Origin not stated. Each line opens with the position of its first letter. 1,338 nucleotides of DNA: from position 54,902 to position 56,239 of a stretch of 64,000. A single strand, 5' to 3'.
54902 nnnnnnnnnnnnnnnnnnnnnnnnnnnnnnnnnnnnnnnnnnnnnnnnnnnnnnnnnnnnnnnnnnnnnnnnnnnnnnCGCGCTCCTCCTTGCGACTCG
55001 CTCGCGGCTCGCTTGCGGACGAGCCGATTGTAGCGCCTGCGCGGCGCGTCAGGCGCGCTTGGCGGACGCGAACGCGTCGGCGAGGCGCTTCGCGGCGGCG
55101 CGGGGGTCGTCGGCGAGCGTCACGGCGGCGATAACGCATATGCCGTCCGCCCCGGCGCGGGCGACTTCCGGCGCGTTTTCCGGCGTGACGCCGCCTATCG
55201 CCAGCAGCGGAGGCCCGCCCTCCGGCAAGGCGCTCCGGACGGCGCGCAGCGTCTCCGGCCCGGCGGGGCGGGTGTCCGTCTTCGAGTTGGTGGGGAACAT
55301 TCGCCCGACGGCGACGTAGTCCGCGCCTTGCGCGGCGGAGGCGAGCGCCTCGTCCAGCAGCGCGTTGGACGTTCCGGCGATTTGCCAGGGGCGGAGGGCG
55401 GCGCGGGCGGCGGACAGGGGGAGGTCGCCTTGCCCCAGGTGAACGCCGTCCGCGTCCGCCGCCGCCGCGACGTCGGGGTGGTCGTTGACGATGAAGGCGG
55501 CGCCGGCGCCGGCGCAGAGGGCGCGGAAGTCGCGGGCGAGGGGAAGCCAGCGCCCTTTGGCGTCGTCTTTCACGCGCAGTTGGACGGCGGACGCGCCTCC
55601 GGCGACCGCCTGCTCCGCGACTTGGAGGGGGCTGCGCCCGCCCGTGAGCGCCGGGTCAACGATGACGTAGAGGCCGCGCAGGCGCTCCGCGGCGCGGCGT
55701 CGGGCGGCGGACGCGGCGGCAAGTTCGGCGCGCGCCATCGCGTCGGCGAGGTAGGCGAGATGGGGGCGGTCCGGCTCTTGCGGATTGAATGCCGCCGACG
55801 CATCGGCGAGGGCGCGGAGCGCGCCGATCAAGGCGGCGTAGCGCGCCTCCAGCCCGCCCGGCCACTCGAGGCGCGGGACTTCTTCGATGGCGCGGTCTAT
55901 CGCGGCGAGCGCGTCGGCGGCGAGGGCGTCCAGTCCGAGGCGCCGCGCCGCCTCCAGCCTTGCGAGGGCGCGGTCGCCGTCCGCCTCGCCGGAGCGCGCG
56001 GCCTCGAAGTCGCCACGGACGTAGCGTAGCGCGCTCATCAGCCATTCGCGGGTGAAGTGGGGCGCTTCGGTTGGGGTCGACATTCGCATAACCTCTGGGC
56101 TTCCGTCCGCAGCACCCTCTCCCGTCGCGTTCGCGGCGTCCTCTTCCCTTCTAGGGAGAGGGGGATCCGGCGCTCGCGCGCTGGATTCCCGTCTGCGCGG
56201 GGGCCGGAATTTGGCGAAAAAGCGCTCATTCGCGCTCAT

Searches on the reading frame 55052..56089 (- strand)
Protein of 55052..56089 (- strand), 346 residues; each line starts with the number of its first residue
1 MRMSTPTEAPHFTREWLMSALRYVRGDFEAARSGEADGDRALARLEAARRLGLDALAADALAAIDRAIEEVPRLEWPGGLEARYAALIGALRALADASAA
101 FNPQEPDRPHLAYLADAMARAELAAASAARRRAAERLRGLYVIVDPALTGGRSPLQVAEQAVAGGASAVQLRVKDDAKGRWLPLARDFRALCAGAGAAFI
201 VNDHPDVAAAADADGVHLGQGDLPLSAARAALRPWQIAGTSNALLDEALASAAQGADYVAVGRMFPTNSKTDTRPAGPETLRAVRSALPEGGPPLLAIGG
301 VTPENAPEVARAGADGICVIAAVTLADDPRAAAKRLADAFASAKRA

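Call 15: search_protein_families(library=pfam, proteins=[window:55052-56089:-], max_evalue=0.01)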
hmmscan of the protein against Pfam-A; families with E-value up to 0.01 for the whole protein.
window:55052-56089:- (346 aa): 1 family
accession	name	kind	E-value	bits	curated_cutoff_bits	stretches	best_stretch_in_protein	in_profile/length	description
PF02581.23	TMP-TENI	-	1.2e-53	181.6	27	1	140-323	1-180/180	Thiamine monophosphate synthase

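Call 17: find_homologous_proteins(query=window:55052-56089:-, max_evalue=1e-20)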
Query window:55052-56089:- (346 aa): 664 proteins with E <= 1e-20 among 8000 candidates; the best 120 are listed.
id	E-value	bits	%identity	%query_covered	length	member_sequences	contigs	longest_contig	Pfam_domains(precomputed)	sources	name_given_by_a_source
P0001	7.4e-198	675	95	99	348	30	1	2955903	PF02581.24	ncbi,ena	-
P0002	6.4e-193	659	93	99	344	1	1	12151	PF02581.24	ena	-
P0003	3.8e-189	646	92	99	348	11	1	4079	PF02581.24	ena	-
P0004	3.4e-183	627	90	100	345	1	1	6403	PF02581.24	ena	-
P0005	6.4e-171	586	83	99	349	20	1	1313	PF02581.24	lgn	-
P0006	1.8e-168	578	83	99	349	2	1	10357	PF02581.24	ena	-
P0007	7.6e-166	570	82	98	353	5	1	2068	PF02581.24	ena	-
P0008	2.2e-150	519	73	92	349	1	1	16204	PF02581.24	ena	-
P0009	2.3e-150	519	75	94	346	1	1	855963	PF02581.24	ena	-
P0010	5.3e-149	514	72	99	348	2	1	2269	PF02581.24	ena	-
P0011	9.2e-149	513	72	99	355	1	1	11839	PF02581.24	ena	-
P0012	1.4e-148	513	73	99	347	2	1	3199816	PF02581.24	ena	-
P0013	5.9e-148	511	71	99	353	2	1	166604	PF02581.24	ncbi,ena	-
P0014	7.9e-148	510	72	93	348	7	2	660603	PF02581.24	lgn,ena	-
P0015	2.3e-147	509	71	99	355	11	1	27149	PF02581.24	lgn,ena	-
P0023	2.3e-144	499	69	99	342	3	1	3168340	PF02581.24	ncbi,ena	-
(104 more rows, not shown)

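Call 18: find_encoding_contigs(protein=P0001, flank=10000, max_places=4)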
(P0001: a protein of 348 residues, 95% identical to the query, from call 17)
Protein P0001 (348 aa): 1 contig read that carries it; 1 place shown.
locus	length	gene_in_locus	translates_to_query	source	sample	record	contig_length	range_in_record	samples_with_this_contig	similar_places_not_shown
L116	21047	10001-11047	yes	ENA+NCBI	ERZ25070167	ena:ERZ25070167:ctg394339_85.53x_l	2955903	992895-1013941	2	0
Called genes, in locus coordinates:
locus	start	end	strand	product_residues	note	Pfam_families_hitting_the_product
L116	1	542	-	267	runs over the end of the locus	PF05598:DUF772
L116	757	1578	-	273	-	PF00590:TP_methylase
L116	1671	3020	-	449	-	-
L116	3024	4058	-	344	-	PF01210:NAD_Gly3P_dh_N, PF02558:ApbA (weak), PF07479:NAD_Gly3P_dh_C, PF20618:GPD_NAD_C_bact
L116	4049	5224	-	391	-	-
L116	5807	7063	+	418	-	-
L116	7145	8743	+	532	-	PF01970:TctA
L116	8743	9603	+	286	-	-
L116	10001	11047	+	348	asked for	PF02581:TMP-TENI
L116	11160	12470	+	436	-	PF00355:Rieske, PF00848:Ring_hydroxyl_A (weak), PF19301:LigXa_C (weak)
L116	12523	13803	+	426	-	PF01408:GFO_IDH_MocA, PF22725:GFO_IDH_MocA_C3, PF02894:GFO_IDH_MocA_C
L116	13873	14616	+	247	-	-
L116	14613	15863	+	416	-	PF01743:PolyA_pol, PF12627:PolyA_pol_RNAbd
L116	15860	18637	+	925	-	PF00270:DEAD (faint), PF04851:ResIII (faint), PF13307:Helicase_C_2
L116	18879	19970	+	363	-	PF04909:Amidohydro_2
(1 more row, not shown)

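Call 19: find_encoding_contigs(protein=P0002, flank=10000, max_places=3)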
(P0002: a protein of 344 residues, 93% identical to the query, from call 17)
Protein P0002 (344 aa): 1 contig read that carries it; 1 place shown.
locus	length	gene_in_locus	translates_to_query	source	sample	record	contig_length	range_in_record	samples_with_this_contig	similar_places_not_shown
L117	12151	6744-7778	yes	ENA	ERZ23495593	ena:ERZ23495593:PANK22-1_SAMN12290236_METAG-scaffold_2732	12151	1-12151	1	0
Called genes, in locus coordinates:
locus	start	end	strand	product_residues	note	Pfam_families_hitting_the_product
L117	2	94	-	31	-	?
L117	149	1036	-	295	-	PF02754:CCG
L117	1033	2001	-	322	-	PF13085:Fer2_3, PF13237:Fer4_10, PF12838:Fer4_7 (weak), PF13183:Fer4_8, PF13187:Fer4_9 (weak), PF13534:Fer4_17 (weak)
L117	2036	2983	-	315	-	-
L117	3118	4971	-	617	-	PF00890:FAD_binding_2, PF01134:GIDA (weak), PF03486:HI0933_like (faint), PF07992:Pyr_redox_2 (faint), PF12831:FAD_oxidored (faint), PF02910:Succ_DH_flav_C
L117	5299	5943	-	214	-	PF02230:Abhydrolase_2, PF20434:BD-FAE (faint), PF00561:Abhydrolase_1 (weak), PF03959:FSH1 (weak), PF12146:Hydrolase_4 (faint), PF12697:Abhydrolase_6 (weak), PF01738:DLH, PF00326:Peptidase_S9 (weak)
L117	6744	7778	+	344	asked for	PF02581:TMP-TENI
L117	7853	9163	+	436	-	PF00355:Rieske, PF00848:Ring_hydroxyl_A (faint), PF19301:LigXa_C (weak)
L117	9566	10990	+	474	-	PF07690:MFS_1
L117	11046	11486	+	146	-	PF13404:HTH_AsnC-type, PF13412:HTH_24, PF01037:AsnC_trans_reg, PF22482:AsnC_trans_reg_3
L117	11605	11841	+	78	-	PF12797:Fer4_2 (faint), PF12838:Fer4_7 (faint), PF13237:Fer4_10 (faint), PF13484:Fer4_16 (faint), PF00037:Fer4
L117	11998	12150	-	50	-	?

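Call 24: list_cluster_members(proteins=[P0001, P0013, P0023])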
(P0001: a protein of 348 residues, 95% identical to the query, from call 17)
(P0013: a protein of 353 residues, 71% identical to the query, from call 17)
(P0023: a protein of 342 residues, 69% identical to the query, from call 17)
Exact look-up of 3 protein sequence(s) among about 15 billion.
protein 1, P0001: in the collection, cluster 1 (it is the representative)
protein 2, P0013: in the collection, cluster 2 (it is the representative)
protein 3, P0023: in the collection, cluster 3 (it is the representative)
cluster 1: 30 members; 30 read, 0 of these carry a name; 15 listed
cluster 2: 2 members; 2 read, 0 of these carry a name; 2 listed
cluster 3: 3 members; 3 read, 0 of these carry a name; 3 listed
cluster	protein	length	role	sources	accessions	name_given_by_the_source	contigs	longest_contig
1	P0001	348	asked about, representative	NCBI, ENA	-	-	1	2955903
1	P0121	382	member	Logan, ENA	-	-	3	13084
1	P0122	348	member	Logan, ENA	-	-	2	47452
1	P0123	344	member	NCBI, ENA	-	-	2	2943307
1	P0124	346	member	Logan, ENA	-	-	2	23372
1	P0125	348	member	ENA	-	-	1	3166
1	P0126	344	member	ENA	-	-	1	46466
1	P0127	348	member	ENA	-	-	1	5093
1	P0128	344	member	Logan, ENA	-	-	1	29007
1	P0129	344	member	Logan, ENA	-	-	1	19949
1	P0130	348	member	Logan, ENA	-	-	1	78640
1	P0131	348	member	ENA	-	-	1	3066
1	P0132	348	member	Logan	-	-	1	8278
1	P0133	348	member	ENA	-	-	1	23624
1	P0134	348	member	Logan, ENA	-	-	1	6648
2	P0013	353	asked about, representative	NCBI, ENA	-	-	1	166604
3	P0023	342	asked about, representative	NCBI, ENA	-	-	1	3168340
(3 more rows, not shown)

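Call 25: find_encoding_contigs(protein=window:55052-56089:-, flank=10000, max_places=10)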
Protein window:55052-56089:- (346 aa): no gene with exactly this product is on record in the collection.

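Call 29: find_encoding_contigs(protein=P0121, flank=6000, max_places=4)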
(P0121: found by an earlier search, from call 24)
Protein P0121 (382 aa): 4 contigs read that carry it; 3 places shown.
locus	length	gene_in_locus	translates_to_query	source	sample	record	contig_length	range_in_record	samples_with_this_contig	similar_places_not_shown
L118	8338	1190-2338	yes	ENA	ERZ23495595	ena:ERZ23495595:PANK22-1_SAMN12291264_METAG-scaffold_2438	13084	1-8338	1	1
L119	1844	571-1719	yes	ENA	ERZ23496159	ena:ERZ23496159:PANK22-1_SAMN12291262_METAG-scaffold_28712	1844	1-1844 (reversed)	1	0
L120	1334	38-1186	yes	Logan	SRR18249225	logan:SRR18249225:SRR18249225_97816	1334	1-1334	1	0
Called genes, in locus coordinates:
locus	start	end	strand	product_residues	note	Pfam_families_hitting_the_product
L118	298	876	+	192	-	-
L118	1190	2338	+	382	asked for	PF02581:TMP-TENI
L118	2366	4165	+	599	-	PF01757:Acyl_transf_3, PF12796:Ank_2, PF13606:Ank_3 (faint), PF00023:Ank (weak), PF13637:Ank_4, PF00023:Ank (weak), PF13857:Ank_5, PF01757:Acyl_transf_3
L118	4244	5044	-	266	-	PF00596:Aldolase_II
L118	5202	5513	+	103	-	-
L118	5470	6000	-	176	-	-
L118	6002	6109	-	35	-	-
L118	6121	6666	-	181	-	-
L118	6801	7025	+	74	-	-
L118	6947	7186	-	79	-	-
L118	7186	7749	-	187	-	-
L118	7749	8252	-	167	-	-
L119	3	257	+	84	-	?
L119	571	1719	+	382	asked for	PF02581:TMP-TENI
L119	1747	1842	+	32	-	?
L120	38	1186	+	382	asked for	PF02581:TMP-TENI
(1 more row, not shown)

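Call 32: find_encoding_contigs(protein=P0123, flank=10000, max_places=4)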
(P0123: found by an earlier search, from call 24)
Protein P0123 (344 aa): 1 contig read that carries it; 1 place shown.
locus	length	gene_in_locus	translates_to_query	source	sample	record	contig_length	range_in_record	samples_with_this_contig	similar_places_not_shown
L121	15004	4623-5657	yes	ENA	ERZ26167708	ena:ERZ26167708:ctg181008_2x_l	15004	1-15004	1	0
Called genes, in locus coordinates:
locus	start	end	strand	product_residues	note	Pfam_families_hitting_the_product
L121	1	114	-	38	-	?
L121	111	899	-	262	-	PF07883:Cupin_2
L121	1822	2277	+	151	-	PF04909:Amidohydro_2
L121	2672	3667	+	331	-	PF07690:MFS_1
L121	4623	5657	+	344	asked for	PF02581:TMP-TENI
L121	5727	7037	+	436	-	PF00355:Rieske, PF00848:Ring_hydroxyl_A (weak), PF19301:LigXa_C (weak)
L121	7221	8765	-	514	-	PF07669:Eco57I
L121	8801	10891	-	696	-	-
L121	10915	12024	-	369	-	PF04909:Amidohydro_2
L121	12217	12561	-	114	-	PF08734:GYD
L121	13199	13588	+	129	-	PF14520:HHH_5 (faint), PF12836:HHH_3, PF00633:HHH (weak)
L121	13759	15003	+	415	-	?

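Call 33: find_encoding_contigs(protein=P0124, flank=10000, max_places=4)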
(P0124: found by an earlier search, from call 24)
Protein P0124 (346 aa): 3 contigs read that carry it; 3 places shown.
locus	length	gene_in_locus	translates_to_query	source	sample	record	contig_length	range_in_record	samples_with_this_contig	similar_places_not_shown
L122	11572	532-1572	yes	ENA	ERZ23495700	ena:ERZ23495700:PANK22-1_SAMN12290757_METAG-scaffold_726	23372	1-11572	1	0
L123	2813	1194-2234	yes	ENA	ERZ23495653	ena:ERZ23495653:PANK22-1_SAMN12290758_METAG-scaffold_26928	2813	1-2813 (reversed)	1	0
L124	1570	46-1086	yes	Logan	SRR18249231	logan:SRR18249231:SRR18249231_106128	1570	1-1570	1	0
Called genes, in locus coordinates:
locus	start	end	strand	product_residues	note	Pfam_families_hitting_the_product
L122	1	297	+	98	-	?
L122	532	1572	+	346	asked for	PF02581:TMP-TENI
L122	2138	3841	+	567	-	PF02776:TPP_enzyme_N, PF00205:TPP_enzyme_M, PF02775:TPP_enzyme_C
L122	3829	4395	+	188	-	PF01842:ACT, PF22629:ACT_AHAS_ss, PF13710:ACT_5, PF10369:ALS_ss_C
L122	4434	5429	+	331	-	PF02826:2-Hacid_dh_C, PF03446:NAD_binding_2 (weak), PF07991:KARI_N, PF01450:KARI_C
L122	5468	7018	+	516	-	PF00682:HMGL-like, PF22617:HCS_D2, PF08502:LeuA_dimer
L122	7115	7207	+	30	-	-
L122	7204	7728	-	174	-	PF04978:MST, PF12867:DinB_2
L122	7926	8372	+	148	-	PF05942:PaREP1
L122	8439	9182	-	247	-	-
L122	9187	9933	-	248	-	-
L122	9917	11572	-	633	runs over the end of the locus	-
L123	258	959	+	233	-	PF00857:Isochorismatase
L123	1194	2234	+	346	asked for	PF02581:TMP-TENI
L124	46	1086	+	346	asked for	PF02581:TMP-TENI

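Call 40: find_encoding_contigs(protein=P0004, flank=5000, max_places=3)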
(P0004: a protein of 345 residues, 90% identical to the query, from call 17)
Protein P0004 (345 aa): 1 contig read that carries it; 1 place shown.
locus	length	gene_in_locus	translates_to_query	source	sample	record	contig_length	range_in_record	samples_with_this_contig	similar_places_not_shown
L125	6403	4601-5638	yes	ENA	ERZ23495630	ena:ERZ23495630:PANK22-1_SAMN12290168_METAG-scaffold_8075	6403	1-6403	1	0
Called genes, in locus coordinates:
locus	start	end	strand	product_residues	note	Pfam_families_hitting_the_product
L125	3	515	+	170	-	?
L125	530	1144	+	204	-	-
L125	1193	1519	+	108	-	-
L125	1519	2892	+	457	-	PF02310:B12-binding (weak)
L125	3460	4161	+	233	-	PF00857:Isochorismatase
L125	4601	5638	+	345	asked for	PF02581:TMP-TENI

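Call 41: find_encoding_contigs(protein=P0006, flank=6000, max_places=3)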
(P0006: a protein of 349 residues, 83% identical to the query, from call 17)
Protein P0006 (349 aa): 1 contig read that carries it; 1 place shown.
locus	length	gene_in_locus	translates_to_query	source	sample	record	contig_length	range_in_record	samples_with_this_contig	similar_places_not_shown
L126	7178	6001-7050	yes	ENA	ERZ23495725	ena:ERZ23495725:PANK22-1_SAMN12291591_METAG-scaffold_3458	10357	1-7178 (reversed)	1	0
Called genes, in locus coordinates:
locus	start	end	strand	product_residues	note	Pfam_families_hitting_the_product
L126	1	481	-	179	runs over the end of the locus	PF04248:NTP_transf_9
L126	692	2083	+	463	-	PF01555:N6_N4_Mtase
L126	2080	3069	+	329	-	PF13091:PLDc_2 (weak)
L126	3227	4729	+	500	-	PF00483:NTP_transferase, PF01128:IspD (weak), PF12804:NTP_transf_3, PF25084:LbH_EIF2B (weak), PF25087:GMPPB_C (faint), PF00132:Hexapep (weak)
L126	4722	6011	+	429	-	PF00571:CBS, PF03471:CorC_HlyC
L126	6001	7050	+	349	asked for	PF02581:TMP-TENI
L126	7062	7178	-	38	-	?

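Call 72: find_encoding_contigs(protein=P0126, flank=3000, max_places=4)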
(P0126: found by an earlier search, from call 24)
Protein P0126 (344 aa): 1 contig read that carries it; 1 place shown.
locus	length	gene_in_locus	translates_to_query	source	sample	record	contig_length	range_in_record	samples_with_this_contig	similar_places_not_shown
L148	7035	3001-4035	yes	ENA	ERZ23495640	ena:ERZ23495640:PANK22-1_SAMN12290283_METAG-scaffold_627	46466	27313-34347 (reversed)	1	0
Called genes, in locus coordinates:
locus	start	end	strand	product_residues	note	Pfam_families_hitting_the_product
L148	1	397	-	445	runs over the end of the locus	PF00587:tRNA-synt_2b, PF03129:HGTP_anticodon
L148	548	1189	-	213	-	-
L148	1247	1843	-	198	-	PF01966:HD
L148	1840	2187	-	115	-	PF11969:DcpS_C, PF01230:HIT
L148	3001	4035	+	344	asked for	PF02581:TMP-TENI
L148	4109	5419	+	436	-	PF00355:Rieske, PF00848:Ring_hydroxyl_A (weak), PF19301:LigXa_C (weak)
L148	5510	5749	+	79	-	PF21748:UPF0150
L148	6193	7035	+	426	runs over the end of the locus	PF01408:GFO_IDH_MocA, PF22725:GFO_IDH_MocA_C3, PF02894:GFO_IDH_MocA_C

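Call 73: find_encoding_contigs(protein=P0128, flank=3000, max_places=4)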
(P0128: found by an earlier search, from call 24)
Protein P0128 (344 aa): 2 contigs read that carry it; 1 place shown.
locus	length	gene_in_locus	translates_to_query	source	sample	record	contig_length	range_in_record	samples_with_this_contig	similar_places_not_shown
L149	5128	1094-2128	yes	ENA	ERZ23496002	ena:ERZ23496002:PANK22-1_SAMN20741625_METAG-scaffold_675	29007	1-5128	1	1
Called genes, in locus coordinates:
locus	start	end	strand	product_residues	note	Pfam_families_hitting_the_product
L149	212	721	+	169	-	-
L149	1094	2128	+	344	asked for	PF02581:TMP-TENI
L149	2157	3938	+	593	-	PF01757:Acyl_transf_3, PF12796:Ank_2, PF13606:Ank_3 (faint), PF13637:Ank_4, PF13857:Ank_5 (weak), PF00023:Ank (weak), PF01757:Acyl_transf_3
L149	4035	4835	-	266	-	PF00596:Aldolase_II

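Call 87: find_encoding_contigs(protein=P0009, flank=10000, max_places=3)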
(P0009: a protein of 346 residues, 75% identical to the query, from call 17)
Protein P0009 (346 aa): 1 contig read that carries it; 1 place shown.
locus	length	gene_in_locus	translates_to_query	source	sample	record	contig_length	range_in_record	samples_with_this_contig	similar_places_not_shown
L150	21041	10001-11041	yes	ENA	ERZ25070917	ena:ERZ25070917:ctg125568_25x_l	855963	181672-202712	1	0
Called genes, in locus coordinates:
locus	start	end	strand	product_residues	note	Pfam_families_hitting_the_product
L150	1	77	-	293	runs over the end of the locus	PF13091:PLDc_2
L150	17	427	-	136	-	-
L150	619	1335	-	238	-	PF17645:Amdase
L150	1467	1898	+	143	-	PF07883:Cupin_2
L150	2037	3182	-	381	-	PF01717:Meth_synt_2 (weak)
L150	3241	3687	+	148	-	PF13673:Acetyltransf_10, PF00583:Acetyltransf_1, PF13508:Acetyltransf_7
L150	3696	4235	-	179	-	-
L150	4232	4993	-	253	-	PF01738:DLH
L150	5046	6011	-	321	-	PF08240:ADH_N, PF00107:ADH_zinc_N, PF13602:ADH_zinc_N_2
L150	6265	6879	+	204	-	PF02632:BioY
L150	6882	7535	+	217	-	PF13483:Lactamase_B_3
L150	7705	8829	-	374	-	PF02746:MR_MLE_N (weak), PF13378:MR_MLE_C, PF07476:MAAL_C (weak)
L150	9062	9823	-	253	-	PF00753:Lactamase_B, PF23023:Anti-Pycsar_Apyc1 (weak)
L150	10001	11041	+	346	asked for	PF02581:TMP-TENI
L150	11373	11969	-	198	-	-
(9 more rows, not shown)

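Call 91: search_protein_families(library=pfam, proteins=[L125:3460-4158:+, L125:1193-1516:+, L125:530-1141:+], max_evalue=1)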
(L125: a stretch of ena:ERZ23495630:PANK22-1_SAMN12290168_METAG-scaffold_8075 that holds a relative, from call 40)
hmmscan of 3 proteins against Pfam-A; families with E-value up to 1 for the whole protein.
L125:3460-4158:+ (233 aa): 1 family
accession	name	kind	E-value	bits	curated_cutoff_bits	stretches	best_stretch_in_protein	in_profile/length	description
PF00857.26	Isochorismatase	-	2.4e-29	103.1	27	1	71-221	23-174/175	Isochorismatase domain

L125:1193-1516:+ (108 aa): 1 family
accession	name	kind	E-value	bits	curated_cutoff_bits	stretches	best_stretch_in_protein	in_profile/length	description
PF17944.6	Arg_decarbox_C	-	0.13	13.3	23.3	1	63-92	17-42/51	Arginine decarboxylase C-terminal helical extension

L125:530-1141:+ (204 aa): 4 families
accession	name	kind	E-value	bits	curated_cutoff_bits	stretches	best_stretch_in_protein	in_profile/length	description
PF13551.12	HTH_29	-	0.00036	21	28.1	1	158-186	7-36/64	Winged helix-turn helix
PF13384.12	HTH_23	-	0.005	17.1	24.6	1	157-186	12-41/50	Homeodomain-like domain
PF13518.12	HTH_28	-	0.0061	17.1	25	1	158-187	8-37/52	Helix-turn-helix domain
PF13542.12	HTH_Tnp_ISL3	-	0.15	12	27.4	1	159-186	24-50/51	Helix-turn-helix domain of transposase family ISL3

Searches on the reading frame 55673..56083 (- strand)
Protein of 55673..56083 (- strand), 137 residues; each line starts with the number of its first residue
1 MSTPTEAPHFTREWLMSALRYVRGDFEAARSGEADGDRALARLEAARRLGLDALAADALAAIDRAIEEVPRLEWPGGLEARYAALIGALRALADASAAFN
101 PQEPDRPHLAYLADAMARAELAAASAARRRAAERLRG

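Call 91: search_protein_families(library=pfam, proteins=[window:55673-56083:-], max_evalue=1)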
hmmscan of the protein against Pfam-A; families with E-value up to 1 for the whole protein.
seq(137 aa): 0 families

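Call 92: search_solved_structures(query=window:55673-56083:-, max_evalue=1)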
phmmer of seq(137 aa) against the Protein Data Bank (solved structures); distinct sequences matched with E-value up to 1: 13.
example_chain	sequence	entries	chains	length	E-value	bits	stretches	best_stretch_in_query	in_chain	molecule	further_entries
4nqa_B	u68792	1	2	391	0.086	16.6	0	43-90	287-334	Liver X nuclear receptor beta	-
1upv_A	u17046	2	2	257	0.11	16.3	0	43-90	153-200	OXYSTEROLS RECEPTOR LXR-BETA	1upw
1pq6_A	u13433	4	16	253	0.31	14.8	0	43-90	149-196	Oxysterols receptor LXR-beta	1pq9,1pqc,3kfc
5du2_A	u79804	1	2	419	0.5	14.1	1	69-120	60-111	EspG2 glycosyltransferase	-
4rak_A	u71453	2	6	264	0.53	14.1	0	43-90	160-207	Oxysterols receptor LXR-beta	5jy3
1p8d_A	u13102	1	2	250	0.57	14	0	43-90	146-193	Oxysterols receptor LXR-beta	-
4dk7_A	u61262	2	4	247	0.76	13.6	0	43-90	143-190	Oxysterols receptor LXR-beta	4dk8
6s4n_D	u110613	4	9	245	0.82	13.5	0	43-90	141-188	Oxysterols receptor LXR-beta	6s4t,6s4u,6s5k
5i4v_A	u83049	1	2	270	0.84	13.4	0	43-90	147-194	Oxysterols receptor LXR-beta,Nuclear receptor coactivator 2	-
6jio_A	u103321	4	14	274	0.86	13.4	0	43-90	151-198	Oxysterols receptor LXR-beta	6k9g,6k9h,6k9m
5kya_A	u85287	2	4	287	0.9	13.3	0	43-90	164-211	Oxysterols receptor LXR-beta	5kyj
5hjp_B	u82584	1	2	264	0.99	13.2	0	43-90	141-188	Oxysterols receptor LXR-beta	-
9uml_A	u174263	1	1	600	1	13.2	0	59-131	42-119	MbUSP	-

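Call 99: predict_structure(alignment_id=A3)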
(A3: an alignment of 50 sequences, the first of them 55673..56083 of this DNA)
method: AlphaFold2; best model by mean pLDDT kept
length: 137 residues; sequences in the alignment: 50
mean_pLDDT: 88.4   pTM: 0.77
mean pLDDT of the five models: 88.4, 86.8, 86.7, 84.9, 83.1
residues with pLDDT >= 90: 88; 70-90: 40; 50-70: 6; < 50: 3
segments of 3 or more residues with pLDDT < 50: none
pLDDT, mean of each block of 10 residues (from residue 1): 55 91 95 94 95 96 95 80 91 90 81 94 91 93
secondary structure, 60 per line:
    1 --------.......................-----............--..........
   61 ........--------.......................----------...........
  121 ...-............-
elements in order: H9-31 H37-48 H51-68 H77-99 H110-123 H125-136

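Call 101: fold_search(model_id=the predicted structure, library=pdb)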
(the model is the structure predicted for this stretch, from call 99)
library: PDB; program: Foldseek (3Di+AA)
matches with E <= 10: 17; with E <= 0.001: 0
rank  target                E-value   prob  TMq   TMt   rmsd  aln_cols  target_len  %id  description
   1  4h8s_B                2.8e+00  0.14  0.30  0.12  25.8       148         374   11  Crystal structure of human APPL2BARPH domain (released 2012-10-17)
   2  4h8s_D                3.4e+00  0.12  0.28  0.11  25.4       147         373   12  Crystal structure of human APPL2BARPH domain (released 2012-10-17)
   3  9e2t_D                3.8e+00  0.08  0.24  0.30   9.0       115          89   19  Structure of a de novo designed interleukin-21 mimetic complex with IL-21R and IL-2Rg (released 2025-09-24)
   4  5c5b_D                4.5e+00  0.10  0.29  0.11  26.1       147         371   12  Crystal Structure of Human APPL BAR-PH Heterodimer (released 2016-06-22)
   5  4etr_B                7.0e+00  0.04  0.21  0.23  18.9       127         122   13  X-ray structure of PA2169 from Pseudomonas aeruginosa (released 2013-01-09)
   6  1i5n_D                7.4e+00  0.04  0.22  0.23  13.7       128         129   16  Crystal structure of the P1 domain of CheA from Salmonella typhimurium (released 2001-07-11)
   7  8q8p_A                7.4e+00  0.03  0.21  0.10  34.1       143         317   12  Cryo-EM structure of the magnesium channel CtMrs2 in the closed state (released 2024-11-27)
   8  3kbt_B                7.9e+00  0.05  0.27  0.14  20.1       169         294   15  Crystal structure of the ankyrin binding domain of human erythroid beta spectrin (repeats 13-15) in complex with the s (released 2010-02-02)
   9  4etr_A                8.8e+00  0.08  0.31  0.35  18.4       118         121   14  X-ray structure of PA2169 from Pseudomonas aeruginosa (released 2013-01-09)
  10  5ffc_B                8.8e+00  0.05  0.25  0.25  14.6       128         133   14  CopM in the Cu(II)-bound form (released 2016-09-07)
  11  4h8s_C                8.8e+00  0.03  0.19  0.09  26.2       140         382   11  Crystal structure of human APPL2BARPH domain (released 2012-10-17)
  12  8q8q_A                8.8e+00  0.02  0.15  0.07  31.4       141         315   12  Cryo-EM structure of the magnesium channel CtMrs2 in the open state (released 2024-11-27)
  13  8ip4_A                9.3e+00  0.04  0.24  0.12  31.3       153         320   13  Cryo-EM structure of hMRS-highEDTA (released 2023-06-14)
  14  5ww8_C                9.3e+00  0.03  0.23  0.21  16.7       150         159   17  Crystal structure of the second DNA-Binding protein under starvation from Mycobacterium smegmatis soaked with iron in  (released 2017-08-09)
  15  6fws_A                9.3e+00  0.02  0.19  0.06  12.6       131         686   16  Structure of DinG in complex with ssDNA and ADPBeF (released 2018-12-19)
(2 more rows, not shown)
